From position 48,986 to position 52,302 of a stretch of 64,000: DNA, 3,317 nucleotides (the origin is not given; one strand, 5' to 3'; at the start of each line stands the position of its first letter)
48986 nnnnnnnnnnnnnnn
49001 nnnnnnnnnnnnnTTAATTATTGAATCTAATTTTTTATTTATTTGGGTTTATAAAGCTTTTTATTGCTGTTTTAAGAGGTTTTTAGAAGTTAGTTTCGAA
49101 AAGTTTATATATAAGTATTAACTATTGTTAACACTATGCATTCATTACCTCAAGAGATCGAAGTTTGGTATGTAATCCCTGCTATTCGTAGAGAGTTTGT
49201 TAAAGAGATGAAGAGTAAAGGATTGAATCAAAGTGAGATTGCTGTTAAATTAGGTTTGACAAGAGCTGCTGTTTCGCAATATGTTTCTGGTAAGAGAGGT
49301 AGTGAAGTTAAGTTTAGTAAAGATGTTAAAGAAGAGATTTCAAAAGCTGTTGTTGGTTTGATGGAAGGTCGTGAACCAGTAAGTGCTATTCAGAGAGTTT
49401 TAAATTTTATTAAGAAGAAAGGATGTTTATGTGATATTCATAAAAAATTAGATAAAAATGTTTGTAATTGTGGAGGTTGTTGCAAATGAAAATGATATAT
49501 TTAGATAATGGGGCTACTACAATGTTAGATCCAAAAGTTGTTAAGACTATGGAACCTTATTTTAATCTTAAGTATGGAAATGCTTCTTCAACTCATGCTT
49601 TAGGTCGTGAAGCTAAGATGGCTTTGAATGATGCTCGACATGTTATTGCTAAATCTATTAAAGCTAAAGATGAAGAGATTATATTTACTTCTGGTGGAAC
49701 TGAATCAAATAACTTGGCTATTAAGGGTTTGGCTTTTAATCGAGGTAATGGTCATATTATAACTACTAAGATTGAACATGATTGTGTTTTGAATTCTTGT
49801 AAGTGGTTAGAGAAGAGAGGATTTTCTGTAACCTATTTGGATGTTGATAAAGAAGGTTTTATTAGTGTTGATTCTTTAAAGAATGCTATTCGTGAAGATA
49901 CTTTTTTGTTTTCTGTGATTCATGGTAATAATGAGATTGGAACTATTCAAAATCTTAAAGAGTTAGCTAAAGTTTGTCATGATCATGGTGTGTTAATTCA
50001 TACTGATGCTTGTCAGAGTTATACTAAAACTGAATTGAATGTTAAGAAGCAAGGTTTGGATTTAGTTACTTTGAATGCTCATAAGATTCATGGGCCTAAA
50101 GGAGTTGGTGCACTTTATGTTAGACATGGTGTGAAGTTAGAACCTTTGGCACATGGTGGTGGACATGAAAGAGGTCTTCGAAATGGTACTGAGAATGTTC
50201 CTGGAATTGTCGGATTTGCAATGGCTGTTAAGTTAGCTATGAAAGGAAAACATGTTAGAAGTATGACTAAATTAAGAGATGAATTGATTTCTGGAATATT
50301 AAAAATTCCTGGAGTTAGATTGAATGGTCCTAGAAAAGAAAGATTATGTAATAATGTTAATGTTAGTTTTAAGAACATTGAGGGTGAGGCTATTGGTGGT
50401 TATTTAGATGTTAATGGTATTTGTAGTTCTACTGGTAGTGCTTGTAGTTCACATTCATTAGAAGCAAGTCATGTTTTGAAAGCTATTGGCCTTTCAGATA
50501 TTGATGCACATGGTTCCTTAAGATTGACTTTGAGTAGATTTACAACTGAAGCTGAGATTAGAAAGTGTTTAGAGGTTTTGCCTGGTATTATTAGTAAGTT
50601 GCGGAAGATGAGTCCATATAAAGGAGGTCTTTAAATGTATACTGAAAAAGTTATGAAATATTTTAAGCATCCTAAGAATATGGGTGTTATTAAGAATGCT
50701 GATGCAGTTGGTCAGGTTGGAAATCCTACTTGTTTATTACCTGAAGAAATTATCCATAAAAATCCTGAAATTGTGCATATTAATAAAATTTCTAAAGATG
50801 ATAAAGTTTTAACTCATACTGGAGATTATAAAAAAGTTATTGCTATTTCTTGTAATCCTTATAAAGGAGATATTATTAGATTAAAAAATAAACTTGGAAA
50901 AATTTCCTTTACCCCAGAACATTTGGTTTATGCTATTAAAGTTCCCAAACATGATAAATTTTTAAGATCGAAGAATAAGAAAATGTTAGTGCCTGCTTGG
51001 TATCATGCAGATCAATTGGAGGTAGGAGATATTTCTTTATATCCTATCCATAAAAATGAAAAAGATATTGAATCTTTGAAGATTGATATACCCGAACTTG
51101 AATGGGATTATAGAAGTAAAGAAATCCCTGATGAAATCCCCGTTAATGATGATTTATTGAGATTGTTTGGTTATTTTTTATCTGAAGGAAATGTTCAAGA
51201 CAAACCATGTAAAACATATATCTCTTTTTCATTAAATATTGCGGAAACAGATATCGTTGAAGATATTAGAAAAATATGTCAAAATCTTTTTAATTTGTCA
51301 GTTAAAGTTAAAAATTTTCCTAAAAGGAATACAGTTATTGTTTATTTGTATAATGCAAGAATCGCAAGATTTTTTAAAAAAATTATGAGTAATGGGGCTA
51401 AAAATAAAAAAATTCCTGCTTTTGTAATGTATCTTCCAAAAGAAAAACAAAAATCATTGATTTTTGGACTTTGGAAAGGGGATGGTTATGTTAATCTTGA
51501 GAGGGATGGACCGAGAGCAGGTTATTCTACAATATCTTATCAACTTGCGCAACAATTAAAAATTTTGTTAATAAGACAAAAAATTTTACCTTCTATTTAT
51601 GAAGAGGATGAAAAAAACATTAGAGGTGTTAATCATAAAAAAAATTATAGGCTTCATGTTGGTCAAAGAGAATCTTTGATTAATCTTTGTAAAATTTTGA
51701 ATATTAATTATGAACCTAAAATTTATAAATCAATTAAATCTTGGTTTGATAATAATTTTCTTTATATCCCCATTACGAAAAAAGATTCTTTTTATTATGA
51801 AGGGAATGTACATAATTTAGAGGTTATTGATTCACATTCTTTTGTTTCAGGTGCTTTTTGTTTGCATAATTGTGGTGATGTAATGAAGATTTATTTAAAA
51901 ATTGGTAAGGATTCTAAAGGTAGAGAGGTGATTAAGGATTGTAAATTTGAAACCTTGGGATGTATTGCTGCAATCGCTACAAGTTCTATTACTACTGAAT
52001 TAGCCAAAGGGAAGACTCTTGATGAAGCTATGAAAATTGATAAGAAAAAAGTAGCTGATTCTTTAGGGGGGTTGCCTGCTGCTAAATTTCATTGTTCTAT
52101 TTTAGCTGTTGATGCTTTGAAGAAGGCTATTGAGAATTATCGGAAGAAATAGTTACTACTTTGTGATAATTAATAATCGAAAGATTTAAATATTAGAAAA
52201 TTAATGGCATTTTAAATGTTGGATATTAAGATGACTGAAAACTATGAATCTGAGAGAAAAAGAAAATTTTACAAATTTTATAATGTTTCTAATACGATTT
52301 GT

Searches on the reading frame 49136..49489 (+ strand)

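Call 73: search_protein_families(library=pfam, proteins=[window:49136-49489:+], max_evalue=0.001)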
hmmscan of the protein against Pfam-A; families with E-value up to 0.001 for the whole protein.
window:49136-49489:+ (117 aa): 2 families
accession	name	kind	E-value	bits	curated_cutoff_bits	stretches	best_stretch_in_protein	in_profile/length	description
PF01381.28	HTH_3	-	4.6e-06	27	23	1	25-54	5-34/55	Helix-turn-helix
PF13518.12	HTH_28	-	0.00022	21.7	25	1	18-51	2-34/52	Helix-turn-helix domain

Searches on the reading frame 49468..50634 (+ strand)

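Call 14: search_protein_families(library=ncbifam, proteins=[window:49468-50634:+], max_evalue=0.00001)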
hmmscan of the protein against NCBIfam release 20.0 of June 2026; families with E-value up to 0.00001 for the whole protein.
window:49468-50634:+ (388 aa): 21 families
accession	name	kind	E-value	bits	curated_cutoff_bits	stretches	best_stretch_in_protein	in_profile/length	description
TIGR03402.1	FeS_nifS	equivalog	3.8e-149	496.6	530.75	1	10-384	1-379/379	cysteine desulfurase NifS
NF010611.0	PRK14012.1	equivalog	1.3e-124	416.3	548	1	9-384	6-388/406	IscS subfamily cysteine desulfurase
TIGR02006.1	IscS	equivalog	2.3e-124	415.5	643.2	1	9-384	4-384/402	IscS subfamily cysteine desulfurase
TIGR03235.1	DNA_S_dndA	equivalog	2.7e-115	385.4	480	1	11-354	1-352/353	cysteine desulfurase DndA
TIGR03403.1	nifS_epsilon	equivalog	4e-113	378.1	587.7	1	10-382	1-380/382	NifS family cysteine desulfurase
NF002806.0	PRK02948.1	subfamily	9.1e-92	307.9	304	1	9-378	1-375/381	IscS subfamily cysteine desulfurase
TIGR01979.1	sufS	subfamily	3.7e-52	177.5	475.1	1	7-371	17-395/403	SufS family cysteine desulfurase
TIGR01977.1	am_tr_V_EF2568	hypoth_equivalog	1.6e-51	175.5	377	1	10-372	1-374/376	cysteine desulfurase family protein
NF041166.1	f2_encap_cargo1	exception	1.5e-32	113.5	800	1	8-328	245-588/623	family 2A encapsulin nanocompartment cargo protein cysteine desulfurase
NF040779.1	Sec_lyase_SclA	exception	1.9e-30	106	525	1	10-375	1-377/378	selenocysteine lyase SclA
TIGR01976.1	am_tr_V_VC1184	hypoth_equivalog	8.4e-29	101.1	352.35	1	8-221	18-234/401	cysteine desulfurase-like protein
NF006791.0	PRK09295.1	equivalog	2.4e-28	99.3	661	1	8-328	23-366/406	cysteine desulfurase SufS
NF008126.0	PRK10874.1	equivalog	1.5e-25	90.2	607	1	5-222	16-238/401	cysteine desulfurase CsdA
TIGR03392.1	FeS_syn_CsdA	equivalog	2e-23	83.2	493.6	1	5-222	13-235/398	cysteine desulfurase CsdA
TIGR04343.1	egtE_PLP_lyase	equivalog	7.8e-14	51.2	400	1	49-254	52-261/370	ergothioneine biosynthesis PLP-dependent enzyme EgtE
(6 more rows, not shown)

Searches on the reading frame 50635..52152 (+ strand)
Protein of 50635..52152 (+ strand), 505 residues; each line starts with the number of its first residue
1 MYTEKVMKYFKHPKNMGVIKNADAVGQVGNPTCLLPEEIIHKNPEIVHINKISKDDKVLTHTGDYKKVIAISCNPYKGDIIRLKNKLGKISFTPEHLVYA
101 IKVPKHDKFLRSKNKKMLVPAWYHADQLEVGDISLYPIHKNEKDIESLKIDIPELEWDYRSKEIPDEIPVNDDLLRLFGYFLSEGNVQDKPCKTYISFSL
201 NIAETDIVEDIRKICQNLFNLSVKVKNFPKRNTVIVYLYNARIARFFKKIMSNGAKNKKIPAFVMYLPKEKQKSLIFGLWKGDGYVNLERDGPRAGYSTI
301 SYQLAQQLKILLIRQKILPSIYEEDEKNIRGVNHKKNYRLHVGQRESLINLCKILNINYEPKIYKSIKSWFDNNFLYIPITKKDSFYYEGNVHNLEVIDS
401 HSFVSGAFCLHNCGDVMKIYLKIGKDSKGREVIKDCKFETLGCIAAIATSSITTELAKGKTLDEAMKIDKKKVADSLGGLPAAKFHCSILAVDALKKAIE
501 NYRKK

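Call 14: search_protein_families(library=ncbifam, proteins=[window:50635-52152:+], max_evalue=0.00001)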
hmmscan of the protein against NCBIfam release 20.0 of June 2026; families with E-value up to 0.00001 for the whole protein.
window:50635-52152:+ (505 aa): 8 families
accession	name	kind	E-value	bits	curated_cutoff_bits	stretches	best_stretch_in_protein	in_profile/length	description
TIGR03419.1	NifU_clost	equivalog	1.9e-45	154.2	187.9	2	391-505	11-119/121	Fe-S cluster assembly scaffold protein NifU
TIGR02000.1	NifU_proper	equivalog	5.1e-36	124.6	273.3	1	384-503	10-122/290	Fe-S cluster assembly protein NifU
TIGR01999.1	iscU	equivalog_domain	7.4e-32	110.1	192.4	1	402-505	24-122/124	Fe-S cluster assembly scaffold IscU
NF045703.1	rSAM_Tes_intein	exception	7.2e-21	73.7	1700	1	155-413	352-611/1040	tetraether lipid synthase Tes, intein-containing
NF011303.0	PRK14715.1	equivalog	4.6e-15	53.8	1585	1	172-365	1118-1302/1627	DNA-directed DNA polymerase II large subunit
TIGR01994.1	SUF_scaf_2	equivalog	4.5e-12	46.2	92.5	1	412-470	35-88/137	Fe-S cluster assembly sulfur transfer protein SufU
NF011491.0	PRK14898.1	equivalog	6.9e-12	44.2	783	1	40-335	117-398/860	DNA-directed RNA polymerase subunit A''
NF007072.0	PRK09519.1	equivalog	1.1e-07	30.6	1024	1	164-325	353-516/790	intein-containing recombinase RecA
